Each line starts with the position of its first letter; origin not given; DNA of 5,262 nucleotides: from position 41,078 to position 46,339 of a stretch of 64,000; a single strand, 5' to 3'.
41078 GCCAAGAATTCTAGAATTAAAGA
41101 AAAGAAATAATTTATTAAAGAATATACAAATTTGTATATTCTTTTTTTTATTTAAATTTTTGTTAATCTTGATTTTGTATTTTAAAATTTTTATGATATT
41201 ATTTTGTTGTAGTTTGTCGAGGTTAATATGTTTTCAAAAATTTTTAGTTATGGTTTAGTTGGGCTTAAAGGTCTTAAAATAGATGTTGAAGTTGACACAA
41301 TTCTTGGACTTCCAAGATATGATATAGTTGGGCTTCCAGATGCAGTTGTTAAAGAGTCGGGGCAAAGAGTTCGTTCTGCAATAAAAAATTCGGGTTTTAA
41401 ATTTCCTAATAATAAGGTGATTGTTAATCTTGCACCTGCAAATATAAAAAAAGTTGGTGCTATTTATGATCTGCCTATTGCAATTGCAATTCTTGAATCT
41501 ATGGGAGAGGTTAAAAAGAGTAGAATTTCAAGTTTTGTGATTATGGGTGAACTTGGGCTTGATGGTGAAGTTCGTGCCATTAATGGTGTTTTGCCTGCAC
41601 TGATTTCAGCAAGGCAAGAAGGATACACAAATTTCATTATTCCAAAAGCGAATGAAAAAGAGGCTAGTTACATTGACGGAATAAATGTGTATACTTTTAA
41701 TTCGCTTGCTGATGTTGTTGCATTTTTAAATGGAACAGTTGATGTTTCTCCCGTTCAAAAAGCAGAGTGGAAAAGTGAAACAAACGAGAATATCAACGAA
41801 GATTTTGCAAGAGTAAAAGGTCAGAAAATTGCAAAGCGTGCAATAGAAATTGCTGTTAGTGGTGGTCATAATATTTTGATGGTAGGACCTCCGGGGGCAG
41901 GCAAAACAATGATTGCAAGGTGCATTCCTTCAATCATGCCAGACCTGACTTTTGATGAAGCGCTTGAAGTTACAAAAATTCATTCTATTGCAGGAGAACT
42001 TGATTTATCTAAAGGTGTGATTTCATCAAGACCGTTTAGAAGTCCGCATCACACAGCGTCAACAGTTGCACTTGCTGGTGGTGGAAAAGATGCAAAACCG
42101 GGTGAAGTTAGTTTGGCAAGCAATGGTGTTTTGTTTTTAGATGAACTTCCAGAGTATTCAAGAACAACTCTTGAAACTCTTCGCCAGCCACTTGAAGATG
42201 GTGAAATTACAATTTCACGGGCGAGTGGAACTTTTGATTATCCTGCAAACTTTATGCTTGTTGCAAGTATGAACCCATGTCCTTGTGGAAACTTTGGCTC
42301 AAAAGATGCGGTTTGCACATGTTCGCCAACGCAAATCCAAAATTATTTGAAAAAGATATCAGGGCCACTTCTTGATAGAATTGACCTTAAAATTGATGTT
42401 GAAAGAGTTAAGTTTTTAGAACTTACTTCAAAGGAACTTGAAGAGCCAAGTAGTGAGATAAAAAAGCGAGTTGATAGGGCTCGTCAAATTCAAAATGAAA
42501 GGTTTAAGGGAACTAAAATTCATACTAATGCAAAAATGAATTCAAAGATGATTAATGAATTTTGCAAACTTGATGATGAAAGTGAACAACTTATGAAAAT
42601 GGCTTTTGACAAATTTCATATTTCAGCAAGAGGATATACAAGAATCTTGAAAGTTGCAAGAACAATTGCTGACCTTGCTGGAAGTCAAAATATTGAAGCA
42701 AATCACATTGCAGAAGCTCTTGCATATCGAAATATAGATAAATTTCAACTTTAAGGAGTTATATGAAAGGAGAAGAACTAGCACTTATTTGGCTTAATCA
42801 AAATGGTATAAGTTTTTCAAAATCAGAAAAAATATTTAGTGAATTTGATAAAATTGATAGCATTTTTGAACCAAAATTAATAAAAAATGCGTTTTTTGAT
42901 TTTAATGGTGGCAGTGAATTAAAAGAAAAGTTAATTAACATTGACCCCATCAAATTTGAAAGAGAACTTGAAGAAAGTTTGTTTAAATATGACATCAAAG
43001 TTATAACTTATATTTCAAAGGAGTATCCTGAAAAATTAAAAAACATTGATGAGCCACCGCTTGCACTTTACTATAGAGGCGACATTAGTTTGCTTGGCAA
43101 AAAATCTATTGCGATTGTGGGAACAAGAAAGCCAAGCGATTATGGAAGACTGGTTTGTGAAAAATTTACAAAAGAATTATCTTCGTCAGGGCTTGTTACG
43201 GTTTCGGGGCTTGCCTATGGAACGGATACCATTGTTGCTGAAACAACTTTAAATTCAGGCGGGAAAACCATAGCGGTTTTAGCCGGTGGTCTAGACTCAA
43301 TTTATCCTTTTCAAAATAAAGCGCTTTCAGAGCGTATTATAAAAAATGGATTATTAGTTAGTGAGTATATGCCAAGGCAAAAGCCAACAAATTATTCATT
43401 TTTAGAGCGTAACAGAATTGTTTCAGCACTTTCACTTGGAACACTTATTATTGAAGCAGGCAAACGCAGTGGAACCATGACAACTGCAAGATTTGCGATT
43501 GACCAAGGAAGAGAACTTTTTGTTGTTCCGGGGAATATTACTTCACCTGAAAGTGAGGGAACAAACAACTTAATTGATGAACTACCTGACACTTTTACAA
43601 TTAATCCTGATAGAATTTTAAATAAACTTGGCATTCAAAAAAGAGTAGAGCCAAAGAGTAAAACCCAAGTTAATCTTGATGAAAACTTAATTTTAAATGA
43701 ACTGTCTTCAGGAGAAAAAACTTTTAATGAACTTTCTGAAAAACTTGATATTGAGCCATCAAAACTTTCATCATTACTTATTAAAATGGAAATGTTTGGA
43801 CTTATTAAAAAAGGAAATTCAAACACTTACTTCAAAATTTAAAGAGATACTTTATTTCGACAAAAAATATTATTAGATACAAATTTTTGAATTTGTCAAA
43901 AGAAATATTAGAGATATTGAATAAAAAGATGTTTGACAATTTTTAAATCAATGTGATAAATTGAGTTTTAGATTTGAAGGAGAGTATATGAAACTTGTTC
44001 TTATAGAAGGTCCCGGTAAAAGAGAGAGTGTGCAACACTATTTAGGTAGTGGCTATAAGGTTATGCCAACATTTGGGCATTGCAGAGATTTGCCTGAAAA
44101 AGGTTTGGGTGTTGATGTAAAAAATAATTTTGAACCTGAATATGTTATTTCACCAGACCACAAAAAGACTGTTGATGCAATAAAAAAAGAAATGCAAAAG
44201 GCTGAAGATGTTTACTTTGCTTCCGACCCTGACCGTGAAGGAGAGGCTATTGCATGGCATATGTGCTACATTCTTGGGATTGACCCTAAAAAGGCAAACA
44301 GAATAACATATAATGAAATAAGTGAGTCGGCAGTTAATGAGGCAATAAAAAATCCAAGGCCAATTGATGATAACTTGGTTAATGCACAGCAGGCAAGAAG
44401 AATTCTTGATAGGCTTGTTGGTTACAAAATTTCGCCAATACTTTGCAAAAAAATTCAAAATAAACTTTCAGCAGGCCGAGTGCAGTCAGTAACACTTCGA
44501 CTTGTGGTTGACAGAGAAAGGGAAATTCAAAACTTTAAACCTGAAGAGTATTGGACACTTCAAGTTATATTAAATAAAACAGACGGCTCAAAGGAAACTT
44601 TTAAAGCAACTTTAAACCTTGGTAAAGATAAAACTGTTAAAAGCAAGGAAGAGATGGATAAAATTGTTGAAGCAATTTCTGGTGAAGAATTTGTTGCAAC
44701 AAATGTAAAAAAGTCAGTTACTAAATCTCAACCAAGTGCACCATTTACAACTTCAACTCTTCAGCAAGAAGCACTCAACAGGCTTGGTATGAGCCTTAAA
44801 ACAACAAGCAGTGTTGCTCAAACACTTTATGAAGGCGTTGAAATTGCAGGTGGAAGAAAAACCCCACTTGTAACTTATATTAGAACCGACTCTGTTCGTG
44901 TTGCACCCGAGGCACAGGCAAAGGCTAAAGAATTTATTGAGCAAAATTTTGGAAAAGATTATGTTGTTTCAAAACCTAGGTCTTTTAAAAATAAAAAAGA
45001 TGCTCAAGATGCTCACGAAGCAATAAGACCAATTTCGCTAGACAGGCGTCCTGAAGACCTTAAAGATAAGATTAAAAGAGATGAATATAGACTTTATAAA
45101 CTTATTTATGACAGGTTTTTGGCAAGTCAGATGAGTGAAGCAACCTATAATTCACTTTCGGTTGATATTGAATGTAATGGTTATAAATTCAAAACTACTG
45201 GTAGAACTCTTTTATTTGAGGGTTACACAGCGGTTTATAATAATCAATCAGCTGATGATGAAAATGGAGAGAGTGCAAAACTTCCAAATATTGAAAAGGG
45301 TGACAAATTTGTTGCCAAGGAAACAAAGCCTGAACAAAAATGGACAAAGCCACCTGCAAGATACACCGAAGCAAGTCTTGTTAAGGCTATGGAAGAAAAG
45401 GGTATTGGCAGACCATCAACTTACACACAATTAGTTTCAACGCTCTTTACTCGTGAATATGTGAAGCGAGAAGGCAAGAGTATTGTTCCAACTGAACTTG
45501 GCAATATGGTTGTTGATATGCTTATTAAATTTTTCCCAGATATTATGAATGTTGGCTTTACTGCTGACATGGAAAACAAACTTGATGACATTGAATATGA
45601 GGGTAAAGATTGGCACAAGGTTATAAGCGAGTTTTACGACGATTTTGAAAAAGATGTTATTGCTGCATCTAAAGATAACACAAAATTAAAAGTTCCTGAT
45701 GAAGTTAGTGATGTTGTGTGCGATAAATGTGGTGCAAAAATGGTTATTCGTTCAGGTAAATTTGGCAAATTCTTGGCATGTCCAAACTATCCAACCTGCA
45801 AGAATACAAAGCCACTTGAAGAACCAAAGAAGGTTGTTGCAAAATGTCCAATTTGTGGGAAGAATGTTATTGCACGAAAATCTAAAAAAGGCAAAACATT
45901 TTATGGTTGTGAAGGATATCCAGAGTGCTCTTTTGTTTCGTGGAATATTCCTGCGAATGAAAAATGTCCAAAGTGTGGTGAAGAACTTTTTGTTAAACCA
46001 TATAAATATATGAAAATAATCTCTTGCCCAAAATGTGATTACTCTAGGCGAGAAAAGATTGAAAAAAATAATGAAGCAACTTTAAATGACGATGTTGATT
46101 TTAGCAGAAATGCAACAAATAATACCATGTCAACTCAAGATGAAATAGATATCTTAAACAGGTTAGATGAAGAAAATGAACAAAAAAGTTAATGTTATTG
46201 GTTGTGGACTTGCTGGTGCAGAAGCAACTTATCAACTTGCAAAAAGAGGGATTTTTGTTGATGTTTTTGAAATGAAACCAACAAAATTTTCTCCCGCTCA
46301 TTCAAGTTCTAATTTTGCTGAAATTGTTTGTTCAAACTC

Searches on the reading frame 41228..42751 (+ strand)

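Call 8: search_protein_families(library=pfam, proteins=[window:41228-42751:+], max_evalue=0.00001)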
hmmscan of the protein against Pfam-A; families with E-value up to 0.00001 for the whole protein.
window:41228-42751:+ (508 aa): 7 families
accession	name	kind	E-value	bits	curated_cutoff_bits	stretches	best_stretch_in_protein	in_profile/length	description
PF01078.27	Mg_chelatase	-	3.2e-94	314.6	20.3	1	192-396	1-204/207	Magnesium chelatase, subunit ChlI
PF13541.12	ChlI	-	3.7e-45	153.2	27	1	20-142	1-121/121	Subunit ChlI of Mg-chelatase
PF13335.12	Mg_chelatase_C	-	3.8e-35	120.8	26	1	406-501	2-94/94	Magnesium chelatase, subunit ChlI C-terminal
PF07728.20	AAA_5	-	3.6e-09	37.2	22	1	215-352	1-125/139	AAA domain (dynein-related subfamily)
PF00493.29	MCM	-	7.6e-08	32.2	23.3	0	290-362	113-184/224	MCM P-loop domain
PF05362.19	Lon_C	-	8.2e-07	29.2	21.1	1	18-147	43-177/205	Lon protease (S16) C-terminal proteolytic domain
PF00158.32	Sigma54_activat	-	1.4e-06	28.5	20.2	0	203-347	12-140/168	Sigma-54 interaction domain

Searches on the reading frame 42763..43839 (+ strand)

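Call 79: search_protein_families(library=pfam, proteins=[window:42763-43839:+], max_evalue=0.00001)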
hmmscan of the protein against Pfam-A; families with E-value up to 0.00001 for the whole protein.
window:42763-43839:+ (359 aa): 1 family
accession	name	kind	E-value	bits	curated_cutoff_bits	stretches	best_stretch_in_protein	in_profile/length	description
PF02481.21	DNA_processg_A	-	1.7e-76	256.6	29.6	1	75-273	4-205/212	DNA recombination-mediator protein A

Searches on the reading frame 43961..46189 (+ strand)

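Call 8: search_protein_families(library=pfam, proteins=[window:43961-46189:+], max_evalue=0.00001)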
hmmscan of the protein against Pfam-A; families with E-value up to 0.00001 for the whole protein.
window:43961-46189:+ (743 aa): 3 families
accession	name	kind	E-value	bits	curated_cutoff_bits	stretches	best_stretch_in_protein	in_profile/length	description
PF01131.25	Topoisom_bac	-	5.1e-129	431.3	35.1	1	135-555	2-410/411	DNA topoisomerase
PF01396.24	Zn_ribbon_Top1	-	2.8e-30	104.3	32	2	585-620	2-37/39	Topoisomerase DNA binding C4 zinc finger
PF01751.28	Toprim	-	1.3e-15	57.8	23.1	1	11-119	1-95/96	Toprim domain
